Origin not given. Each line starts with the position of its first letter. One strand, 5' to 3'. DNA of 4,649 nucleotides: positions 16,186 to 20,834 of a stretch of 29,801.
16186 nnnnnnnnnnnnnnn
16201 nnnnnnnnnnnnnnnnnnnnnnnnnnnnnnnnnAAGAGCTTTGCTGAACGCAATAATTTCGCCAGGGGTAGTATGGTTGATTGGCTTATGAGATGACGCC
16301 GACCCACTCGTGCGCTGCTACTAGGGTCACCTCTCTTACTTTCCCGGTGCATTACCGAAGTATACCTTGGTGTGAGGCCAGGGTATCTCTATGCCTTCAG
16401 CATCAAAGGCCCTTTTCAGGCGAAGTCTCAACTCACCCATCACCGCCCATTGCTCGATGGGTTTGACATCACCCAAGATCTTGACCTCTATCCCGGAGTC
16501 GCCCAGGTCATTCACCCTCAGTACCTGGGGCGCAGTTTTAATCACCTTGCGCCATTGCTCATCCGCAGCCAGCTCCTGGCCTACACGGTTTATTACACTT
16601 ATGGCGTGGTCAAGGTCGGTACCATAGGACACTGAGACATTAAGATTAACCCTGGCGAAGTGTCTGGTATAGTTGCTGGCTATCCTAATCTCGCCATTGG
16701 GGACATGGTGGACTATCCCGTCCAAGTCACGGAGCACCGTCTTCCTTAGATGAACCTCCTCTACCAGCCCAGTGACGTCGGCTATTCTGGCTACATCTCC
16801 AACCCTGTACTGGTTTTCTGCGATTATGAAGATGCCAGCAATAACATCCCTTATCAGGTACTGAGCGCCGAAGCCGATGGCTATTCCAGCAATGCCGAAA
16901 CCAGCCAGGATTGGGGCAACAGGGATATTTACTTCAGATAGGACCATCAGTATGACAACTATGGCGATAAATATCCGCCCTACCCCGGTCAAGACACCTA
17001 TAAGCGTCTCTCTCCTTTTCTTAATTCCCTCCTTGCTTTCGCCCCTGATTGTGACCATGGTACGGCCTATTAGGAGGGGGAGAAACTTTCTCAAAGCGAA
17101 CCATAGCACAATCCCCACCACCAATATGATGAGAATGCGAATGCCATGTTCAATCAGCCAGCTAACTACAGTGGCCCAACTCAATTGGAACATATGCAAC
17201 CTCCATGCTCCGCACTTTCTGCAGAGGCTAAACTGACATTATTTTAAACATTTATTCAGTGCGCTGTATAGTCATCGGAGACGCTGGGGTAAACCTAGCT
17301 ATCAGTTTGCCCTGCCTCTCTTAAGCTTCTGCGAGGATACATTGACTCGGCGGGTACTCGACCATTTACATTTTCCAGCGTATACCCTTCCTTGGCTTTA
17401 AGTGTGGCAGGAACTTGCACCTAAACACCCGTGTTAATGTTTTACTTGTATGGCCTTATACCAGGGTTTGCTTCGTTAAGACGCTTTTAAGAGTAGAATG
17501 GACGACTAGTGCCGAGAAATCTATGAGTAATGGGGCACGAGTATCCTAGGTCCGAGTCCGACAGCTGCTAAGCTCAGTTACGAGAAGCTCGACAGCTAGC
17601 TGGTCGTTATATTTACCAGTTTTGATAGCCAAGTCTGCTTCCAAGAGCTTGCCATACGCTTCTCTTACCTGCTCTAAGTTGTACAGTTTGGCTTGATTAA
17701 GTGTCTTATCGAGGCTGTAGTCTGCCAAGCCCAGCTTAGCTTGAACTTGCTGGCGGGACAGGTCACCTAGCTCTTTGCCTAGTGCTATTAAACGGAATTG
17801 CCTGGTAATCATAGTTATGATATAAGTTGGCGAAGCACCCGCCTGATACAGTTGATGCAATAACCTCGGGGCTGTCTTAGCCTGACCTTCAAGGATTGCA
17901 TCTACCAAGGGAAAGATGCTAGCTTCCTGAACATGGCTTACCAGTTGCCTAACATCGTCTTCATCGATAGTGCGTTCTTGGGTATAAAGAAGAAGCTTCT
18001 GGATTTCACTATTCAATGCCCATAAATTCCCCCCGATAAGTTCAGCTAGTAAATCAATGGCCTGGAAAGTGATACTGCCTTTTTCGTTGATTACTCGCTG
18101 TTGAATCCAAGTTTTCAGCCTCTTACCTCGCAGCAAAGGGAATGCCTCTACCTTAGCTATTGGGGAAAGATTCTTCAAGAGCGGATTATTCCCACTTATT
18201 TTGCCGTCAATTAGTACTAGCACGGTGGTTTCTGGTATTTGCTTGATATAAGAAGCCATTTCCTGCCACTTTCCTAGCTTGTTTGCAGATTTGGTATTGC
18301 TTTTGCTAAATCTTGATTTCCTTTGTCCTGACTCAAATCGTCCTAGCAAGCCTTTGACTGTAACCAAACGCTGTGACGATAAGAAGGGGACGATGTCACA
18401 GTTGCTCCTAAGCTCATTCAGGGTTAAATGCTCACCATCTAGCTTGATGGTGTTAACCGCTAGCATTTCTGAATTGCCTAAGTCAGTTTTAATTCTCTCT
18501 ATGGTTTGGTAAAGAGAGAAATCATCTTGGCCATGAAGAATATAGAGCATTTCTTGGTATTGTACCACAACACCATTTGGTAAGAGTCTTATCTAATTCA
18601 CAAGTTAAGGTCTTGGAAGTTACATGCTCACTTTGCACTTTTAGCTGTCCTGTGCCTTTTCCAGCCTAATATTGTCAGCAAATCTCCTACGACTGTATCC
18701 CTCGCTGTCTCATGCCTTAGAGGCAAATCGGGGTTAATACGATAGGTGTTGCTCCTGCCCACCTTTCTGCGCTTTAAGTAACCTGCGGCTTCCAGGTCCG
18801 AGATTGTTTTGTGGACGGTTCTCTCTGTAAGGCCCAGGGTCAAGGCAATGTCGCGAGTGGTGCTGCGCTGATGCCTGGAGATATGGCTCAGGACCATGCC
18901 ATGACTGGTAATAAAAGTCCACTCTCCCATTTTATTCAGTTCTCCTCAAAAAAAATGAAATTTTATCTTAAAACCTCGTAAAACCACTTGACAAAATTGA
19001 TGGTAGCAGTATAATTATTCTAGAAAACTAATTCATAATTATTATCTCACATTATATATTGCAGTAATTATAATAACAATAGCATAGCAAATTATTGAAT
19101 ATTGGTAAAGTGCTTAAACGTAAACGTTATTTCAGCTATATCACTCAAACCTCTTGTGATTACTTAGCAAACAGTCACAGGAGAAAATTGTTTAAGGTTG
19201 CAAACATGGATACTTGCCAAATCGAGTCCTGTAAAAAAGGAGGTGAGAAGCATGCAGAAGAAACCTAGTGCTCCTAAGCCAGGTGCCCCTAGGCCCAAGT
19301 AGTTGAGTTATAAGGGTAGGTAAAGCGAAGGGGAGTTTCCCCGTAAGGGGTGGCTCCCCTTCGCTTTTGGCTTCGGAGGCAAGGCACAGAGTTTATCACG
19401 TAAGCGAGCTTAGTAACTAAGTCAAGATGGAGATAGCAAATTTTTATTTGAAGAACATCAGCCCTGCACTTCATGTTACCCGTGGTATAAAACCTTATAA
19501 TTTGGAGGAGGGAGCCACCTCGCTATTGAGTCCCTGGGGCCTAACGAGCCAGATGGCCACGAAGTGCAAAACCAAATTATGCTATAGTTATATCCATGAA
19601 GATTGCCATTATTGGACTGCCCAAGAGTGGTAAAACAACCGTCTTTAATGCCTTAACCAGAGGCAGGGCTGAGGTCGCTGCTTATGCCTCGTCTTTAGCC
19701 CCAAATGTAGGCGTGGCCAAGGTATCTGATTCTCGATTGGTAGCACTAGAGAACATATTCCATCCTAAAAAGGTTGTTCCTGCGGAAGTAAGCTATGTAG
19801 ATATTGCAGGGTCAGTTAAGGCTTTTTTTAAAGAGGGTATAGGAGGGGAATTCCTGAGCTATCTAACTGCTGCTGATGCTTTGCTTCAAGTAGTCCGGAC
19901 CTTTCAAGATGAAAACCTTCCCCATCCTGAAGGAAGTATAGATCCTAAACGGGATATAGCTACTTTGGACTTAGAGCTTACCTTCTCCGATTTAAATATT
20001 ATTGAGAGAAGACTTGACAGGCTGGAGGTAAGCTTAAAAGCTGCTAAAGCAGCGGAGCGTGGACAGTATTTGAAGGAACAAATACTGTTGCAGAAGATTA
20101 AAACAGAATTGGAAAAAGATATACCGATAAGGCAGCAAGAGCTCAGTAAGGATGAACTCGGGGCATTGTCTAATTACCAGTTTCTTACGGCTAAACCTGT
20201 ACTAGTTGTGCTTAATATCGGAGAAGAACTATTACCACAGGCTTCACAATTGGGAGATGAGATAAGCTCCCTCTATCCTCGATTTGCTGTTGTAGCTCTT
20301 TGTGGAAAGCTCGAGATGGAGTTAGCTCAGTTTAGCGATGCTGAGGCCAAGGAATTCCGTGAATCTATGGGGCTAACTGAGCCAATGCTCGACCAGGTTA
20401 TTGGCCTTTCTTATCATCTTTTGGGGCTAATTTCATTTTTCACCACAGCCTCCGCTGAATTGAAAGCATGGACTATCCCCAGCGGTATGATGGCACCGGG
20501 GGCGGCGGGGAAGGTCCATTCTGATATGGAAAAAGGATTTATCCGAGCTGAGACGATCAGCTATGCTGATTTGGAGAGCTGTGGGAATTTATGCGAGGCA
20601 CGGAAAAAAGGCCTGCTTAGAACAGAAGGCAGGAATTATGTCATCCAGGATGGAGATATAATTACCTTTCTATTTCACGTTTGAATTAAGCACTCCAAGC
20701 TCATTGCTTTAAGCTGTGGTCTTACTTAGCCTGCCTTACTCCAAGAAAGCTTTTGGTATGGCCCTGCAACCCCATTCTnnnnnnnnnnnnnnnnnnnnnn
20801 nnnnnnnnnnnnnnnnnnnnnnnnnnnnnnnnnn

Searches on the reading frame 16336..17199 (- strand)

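Call 48: search_protein_families(library=pfam, proteins=[window:16336-17199:-], max_evalue=0.001)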
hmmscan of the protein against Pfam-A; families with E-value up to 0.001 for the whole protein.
window:16336-17199:- (287 aa): 3 families
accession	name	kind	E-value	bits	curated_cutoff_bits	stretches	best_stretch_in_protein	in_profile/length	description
PF00924.24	MS_channel_2nd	-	5.1e-16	59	20.2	1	115-179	2-68/68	Mechanosensitive ion channel, beta-domain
PF21082.3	MS_channel_3rd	-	1.6e-10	41.7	21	1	184-272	1-88/88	Mechanosensitive ion channel MscS, C-terminal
PF21088.3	MS_channel_1st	-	5.4e-09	36.3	23.1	1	75-113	4-42/42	Mechanosensitive ion channel, transmembrane helices 2/3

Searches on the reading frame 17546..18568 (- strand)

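Call 48: search_protein_families(library=pfam, proteins=[window:17546-18568:-], max_evalue=0.001)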
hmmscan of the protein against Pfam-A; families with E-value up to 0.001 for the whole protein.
window:17546-18568:- (340 aa): 3 families
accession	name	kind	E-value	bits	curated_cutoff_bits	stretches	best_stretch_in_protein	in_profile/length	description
PF21694.2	DNA_pol3_delta_C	-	7.2e-27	94.2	27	1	215-332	1-120/121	DNA polymerase III delta subunit, C-terminal domain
PF06144.19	DNA_pol3_delta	-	1.4e-10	41.6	21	1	9-135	1-115/124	DNA polymerase III, delta subunit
PF12169.13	DNA_pol3_gamma3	-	2.8e-05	24.4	24.4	1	202-273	2-73/143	DNA polymerase III subunits gamma and tau domain III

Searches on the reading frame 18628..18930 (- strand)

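Call 48: search_protein_families(library=pfam, proteins=[window:18628-18930:-], max_evalue=0.001)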
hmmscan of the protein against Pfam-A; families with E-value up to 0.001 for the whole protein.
window:18628-18930:- (100 aa): 12 families
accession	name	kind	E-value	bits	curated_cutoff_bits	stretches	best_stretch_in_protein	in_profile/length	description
PF12802.13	MarR_2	-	2.6e-08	34.3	27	1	9-57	6-55/61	MarR family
PF13412.12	HTH_24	-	7.9e-07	29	21.9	1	12-53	7-48/48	Winged helix-turn-helix DNA-binding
PF13463.12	HTH_27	-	3.7e-06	27.6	22.2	1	9-63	4-62/68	Winged helix DNA-binding domain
PF13545.12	HTH_Crp_2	-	4.5e-05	23.8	27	1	24-56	24-57/70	Crp-like helix-turn-helix domain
PF25212.1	HVO_A0114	-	8.7e-05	22.7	27.6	1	13-62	27-76/84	HVO_A0114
PF05732.17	RepL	-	0.0001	22.3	20.3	1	23-74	76-124/164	Firmicute plasmid replication protein (RepL)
PF04703.18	FaeA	-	0.00014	22.5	20.7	1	13-59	5-52/62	FaeA-like protein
PF08279.18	HTH_11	-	0.00016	22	25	1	23-51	16-44/55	HTH domain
PF03965.22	Penicillinase_R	-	0.00021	22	22.6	1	13-64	8-63/115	Penicillinase repressor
PF13551.12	HTH_29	-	0.00037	21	28.1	1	20-63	10-56/64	Winged helix-turn helix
PF09339.16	HTH_IclR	-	0.00058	20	22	1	12-54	7-50/52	IclR helix-turn-helix domain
PF01978.25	TrmB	-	0.00066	19.9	25.6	1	19-64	19-63/68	Sugar-specific transcriptional regulator TrmB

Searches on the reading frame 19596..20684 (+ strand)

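Call 3: search_protein_families(library=pfam, proteins=[window:19596-20684:+], max_evalue=0.01)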
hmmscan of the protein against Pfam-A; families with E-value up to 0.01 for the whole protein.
window:19596-20684:+ (362 aa): 4 families
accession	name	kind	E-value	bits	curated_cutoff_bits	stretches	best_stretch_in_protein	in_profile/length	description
PF06071.19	YchF-GTPase_C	-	7.3e-32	109.8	27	1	278-360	1-83/84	Protein of unknown function (DUF933)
PF01926.29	MMR_HSR1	-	1.2e-09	38.7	21.9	1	2-105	1-86/113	50S ribosome-binding GTPase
PF02421.24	FeoB_N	-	5.8e-05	23.1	27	1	2-31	2-31/156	Ferrous iron transport protein B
PF09439.16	SRPRB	-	0.0075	16.1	25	0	3-37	6-38/178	Signal recognition particle receptor beta subunit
